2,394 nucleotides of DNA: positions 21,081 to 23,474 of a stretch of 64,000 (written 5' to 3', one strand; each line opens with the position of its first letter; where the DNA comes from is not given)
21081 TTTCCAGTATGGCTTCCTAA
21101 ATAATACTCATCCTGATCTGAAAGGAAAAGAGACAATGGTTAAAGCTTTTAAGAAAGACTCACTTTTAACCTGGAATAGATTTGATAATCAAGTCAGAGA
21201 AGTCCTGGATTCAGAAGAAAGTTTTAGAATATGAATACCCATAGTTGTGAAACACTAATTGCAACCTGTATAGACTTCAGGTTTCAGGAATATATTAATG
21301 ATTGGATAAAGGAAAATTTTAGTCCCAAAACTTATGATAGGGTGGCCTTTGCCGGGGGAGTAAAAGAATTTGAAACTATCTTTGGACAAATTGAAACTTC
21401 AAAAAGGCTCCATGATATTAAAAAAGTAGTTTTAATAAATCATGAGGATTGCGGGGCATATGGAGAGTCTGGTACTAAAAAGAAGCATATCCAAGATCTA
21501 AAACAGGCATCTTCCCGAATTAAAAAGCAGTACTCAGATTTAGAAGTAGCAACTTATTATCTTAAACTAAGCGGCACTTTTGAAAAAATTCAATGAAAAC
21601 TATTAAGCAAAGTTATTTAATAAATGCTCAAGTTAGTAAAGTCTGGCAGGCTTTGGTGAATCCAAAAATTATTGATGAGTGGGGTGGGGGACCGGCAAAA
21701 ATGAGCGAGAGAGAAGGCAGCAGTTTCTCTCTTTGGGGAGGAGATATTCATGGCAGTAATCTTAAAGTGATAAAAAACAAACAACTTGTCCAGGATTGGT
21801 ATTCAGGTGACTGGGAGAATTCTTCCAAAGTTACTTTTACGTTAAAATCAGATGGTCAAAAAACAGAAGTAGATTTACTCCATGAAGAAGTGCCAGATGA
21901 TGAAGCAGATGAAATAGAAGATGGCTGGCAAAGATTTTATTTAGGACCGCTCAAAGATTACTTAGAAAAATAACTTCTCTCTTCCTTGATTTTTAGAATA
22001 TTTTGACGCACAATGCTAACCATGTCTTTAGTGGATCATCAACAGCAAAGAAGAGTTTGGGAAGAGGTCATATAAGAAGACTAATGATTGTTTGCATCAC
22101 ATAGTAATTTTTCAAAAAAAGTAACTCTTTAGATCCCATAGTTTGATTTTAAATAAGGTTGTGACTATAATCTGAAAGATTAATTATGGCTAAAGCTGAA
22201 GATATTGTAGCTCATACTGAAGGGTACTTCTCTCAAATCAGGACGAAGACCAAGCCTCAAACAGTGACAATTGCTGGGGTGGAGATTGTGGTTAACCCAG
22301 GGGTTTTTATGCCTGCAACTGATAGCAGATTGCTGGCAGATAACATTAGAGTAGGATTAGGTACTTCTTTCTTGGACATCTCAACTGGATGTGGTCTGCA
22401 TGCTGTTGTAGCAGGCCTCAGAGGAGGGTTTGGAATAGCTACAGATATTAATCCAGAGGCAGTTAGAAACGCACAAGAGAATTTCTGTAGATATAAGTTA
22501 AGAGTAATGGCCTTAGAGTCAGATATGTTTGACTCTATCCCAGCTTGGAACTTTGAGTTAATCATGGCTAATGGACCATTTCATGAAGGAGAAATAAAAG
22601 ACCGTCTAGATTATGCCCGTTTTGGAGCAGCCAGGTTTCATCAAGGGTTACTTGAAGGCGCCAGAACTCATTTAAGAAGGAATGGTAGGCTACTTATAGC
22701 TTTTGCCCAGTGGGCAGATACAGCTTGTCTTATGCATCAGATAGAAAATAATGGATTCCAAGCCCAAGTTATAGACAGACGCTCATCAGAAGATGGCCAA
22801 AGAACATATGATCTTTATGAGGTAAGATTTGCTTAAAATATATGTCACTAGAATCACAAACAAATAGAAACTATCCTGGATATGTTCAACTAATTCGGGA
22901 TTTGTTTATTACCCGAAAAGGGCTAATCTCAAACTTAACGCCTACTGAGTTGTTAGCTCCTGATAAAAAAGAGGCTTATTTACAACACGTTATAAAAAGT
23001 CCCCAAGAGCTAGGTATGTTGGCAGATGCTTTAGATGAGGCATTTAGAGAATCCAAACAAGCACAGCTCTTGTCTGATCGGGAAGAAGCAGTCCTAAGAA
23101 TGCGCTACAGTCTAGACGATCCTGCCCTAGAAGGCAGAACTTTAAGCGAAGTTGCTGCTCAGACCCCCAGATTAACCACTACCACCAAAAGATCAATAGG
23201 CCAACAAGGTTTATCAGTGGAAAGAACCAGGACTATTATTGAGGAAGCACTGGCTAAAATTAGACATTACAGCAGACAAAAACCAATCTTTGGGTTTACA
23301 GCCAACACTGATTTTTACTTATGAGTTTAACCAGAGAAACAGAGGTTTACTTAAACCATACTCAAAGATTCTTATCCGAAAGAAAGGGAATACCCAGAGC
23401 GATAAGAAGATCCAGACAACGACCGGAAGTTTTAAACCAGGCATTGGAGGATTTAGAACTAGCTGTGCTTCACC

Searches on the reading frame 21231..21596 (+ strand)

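Call 45: search_protein_families(library=pfam, proteins=[window:21231-21596:+], max_evalue=0.001)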
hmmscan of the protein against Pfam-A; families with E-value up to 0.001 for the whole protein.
window:21231-21596:+ (121 aa): 1 family
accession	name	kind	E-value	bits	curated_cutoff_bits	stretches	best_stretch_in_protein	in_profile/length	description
PF20393.3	Pro_CA_2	-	1.5e-18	67.6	30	1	9-120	7-124/125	Putative carbonic anhydrase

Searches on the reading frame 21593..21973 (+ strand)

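Call 45: search_protein_families(library=pfam, proteins=[window:21593-21973:+], max_evalue=0.001)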
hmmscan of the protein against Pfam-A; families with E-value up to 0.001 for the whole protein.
window:21593-21973:+ (126 aa): 1 family
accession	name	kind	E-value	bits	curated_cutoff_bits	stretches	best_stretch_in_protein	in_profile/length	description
PF08327.17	AHSA1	-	8.3e-21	75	22.1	1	11-125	1-125/125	Activator of Hsp90 ATPase homolog 1-like protein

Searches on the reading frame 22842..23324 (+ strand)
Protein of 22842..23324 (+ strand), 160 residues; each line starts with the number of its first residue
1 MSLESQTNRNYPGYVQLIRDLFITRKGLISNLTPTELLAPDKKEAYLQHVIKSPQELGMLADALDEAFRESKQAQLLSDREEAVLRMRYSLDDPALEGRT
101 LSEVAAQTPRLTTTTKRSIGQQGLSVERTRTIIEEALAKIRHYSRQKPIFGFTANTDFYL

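Call 45: search_protein_families(library=pfam, proteins=[window:22842-23324:+], max_evalue=0.001)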
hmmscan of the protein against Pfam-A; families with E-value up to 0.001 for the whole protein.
window:22842-23324:+ (160 aa): 1 family
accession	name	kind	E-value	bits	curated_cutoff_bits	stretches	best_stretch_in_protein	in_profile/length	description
PF04545.22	Sigma70_r4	-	2.1e-08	34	24.1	1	77-107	5-29/50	Sigma-70, region 4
